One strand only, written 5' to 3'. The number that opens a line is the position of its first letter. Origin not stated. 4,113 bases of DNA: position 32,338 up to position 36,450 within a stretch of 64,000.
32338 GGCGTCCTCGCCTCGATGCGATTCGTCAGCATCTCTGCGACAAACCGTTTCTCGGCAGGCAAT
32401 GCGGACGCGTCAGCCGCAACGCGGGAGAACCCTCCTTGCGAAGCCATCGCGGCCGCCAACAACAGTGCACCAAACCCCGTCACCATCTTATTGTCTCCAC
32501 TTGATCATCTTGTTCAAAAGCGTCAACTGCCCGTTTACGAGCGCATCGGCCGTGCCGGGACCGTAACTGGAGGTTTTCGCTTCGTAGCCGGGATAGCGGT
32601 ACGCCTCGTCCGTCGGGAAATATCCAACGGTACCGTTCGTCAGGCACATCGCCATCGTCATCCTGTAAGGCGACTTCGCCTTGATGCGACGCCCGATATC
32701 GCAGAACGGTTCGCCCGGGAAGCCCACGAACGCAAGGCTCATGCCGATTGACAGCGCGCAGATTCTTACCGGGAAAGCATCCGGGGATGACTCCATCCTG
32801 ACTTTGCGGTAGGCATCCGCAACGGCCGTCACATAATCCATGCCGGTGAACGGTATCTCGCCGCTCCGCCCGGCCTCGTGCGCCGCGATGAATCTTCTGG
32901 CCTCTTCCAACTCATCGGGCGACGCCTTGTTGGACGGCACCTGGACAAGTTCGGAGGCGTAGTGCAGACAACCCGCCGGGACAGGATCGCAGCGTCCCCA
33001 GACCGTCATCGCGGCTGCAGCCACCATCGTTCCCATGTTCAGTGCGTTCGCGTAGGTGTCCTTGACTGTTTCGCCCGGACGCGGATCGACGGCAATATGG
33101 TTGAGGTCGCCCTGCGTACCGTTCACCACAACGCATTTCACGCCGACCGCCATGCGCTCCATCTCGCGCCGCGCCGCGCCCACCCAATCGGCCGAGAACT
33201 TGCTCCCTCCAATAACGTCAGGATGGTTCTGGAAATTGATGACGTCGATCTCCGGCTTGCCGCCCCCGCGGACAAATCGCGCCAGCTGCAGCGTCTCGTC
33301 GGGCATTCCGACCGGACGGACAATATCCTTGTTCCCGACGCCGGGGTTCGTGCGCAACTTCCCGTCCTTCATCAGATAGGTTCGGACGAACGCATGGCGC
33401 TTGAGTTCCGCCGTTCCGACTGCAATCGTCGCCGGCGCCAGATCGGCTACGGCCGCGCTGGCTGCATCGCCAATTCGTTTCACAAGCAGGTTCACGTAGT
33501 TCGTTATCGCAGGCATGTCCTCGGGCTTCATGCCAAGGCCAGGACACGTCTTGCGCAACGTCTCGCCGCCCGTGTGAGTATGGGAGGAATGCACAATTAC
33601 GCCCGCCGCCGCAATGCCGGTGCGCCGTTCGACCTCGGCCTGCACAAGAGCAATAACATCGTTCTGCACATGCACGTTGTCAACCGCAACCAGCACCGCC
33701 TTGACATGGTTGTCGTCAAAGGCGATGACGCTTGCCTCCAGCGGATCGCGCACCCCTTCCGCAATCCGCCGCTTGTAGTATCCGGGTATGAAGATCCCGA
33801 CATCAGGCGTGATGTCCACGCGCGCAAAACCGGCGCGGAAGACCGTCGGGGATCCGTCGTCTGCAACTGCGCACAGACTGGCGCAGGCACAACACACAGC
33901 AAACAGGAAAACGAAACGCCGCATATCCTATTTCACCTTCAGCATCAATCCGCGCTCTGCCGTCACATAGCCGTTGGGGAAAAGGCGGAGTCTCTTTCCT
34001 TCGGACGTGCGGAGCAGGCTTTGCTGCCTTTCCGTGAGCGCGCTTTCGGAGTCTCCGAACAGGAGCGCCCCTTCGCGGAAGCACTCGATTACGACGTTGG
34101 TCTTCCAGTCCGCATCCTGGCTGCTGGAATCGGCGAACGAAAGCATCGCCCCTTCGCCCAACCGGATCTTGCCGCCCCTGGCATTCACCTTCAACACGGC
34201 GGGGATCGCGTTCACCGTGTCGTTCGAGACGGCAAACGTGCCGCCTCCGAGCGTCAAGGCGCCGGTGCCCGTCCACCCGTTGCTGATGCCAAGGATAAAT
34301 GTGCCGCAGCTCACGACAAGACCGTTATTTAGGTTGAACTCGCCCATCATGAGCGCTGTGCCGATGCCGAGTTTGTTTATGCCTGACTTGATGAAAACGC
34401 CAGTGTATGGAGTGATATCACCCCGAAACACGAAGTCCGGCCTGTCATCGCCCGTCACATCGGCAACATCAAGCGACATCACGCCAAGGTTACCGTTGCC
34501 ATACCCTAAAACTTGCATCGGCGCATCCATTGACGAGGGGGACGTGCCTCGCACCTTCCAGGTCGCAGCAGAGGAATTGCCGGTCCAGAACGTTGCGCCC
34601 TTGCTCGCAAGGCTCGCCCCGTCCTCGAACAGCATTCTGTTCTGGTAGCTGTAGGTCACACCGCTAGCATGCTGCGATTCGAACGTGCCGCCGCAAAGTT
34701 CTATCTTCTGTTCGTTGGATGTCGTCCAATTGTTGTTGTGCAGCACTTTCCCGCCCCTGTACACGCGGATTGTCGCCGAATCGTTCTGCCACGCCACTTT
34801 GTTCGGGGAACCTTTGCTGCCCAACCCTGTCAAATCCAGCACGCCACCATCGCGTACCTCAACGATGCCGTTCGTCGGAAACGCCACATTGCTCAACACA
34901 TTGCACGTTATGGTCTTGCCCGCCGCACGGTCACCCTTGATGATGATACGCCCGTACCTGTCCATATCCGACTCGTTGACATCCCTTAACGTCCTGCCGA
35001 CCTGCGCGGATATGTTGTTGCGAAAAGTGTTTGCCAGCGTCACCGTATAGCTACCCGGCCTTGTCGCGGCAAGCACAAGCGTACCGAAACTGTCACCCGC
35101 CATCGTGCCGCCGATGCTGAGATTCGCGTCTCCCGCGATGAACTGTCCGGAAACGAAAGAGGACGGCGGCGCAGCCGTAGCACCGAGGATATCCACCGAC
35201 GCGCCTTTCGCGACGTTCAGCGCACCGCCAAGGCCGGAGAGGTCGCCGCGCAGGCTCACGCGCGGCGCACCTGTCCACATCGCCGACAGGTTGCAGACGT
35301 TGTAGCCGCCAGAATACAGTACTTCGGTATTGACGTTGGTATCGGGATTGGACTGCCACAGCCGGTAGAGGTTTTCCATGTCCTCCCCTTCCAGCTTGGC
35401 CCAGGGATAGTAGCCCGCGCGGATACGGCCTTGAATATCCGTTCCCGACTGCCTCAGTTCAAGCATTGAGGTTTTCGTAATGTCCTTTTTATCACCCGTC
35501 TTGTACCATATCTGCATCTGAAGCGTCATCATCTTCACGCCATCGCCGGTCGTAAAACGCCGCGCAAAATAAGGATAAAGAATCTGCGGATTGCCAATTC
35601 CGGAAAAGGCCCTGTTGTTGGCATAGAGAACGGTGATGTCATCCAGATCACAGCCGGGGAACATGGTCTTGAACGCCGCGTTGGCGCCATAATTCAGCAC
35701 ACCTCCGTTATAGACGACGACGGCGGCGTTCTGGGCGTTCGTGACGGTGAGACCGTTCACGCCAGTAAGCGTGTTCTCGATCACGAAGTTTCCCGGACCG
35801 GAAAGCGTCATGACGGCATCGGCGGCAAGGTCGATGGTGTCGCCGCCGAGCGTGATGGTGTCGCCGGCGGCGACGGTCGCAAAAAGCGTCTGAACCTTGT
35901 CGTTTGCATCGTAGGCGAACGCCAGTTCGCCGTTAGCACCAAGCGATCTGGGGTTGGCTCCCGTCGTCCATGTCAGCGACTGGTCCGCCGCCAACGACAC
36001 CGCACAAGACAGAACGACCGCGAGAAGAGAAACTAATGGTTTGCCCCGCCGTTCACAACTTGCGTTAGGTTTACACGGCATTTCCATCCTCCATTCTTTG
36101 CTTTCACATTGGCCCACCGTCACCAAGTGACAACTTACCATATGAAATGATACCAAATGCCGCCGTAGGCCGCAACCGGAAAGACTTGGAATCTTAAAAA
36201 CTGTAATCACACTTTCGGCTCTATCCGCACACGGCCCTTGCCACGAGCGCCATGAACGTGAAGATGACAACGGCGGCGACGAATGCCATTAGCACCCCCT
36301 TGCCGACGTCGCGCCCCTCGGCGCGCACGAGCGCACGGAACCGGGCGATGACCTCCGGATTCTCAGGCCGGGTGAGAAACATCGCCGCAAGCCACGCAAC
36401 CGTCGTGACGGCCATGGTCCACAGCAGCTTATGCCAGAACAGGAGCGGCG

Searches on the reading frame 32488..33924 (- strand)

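Call 15: search_protein_families(library=pfam, proteins=[window:32488-33924:-], max_evalue=0.001)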
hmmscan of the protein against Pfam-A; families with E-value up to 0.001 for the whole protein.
window:32488-33924:- (478 aa): 1 family
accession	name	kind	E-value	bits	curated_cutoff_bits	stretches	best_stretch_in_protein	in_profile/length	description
PF04734.18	Ceramidase_alk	-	1.1e-08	34.6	32.1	1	29-183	1-158/509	Neutral/alkaline non-lysosomal ceramidase, N-terminal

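Call 71: search_protein_families(library=ncbifam, proteins=[window:32488-33924:-], max_evalue=0.001)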
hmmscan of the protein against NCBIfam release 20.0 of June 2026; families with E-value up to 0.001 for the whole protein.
window:32488-33924:- (478 aa): 0 families

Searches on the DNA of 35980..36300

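Call 61: search_rna_families(source=window, start=35980, end=36300, threshold=evalue, max_evalue=1)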
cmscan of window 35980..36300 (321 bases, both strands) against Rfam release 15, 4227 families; matches with E-value up to 1: 0.
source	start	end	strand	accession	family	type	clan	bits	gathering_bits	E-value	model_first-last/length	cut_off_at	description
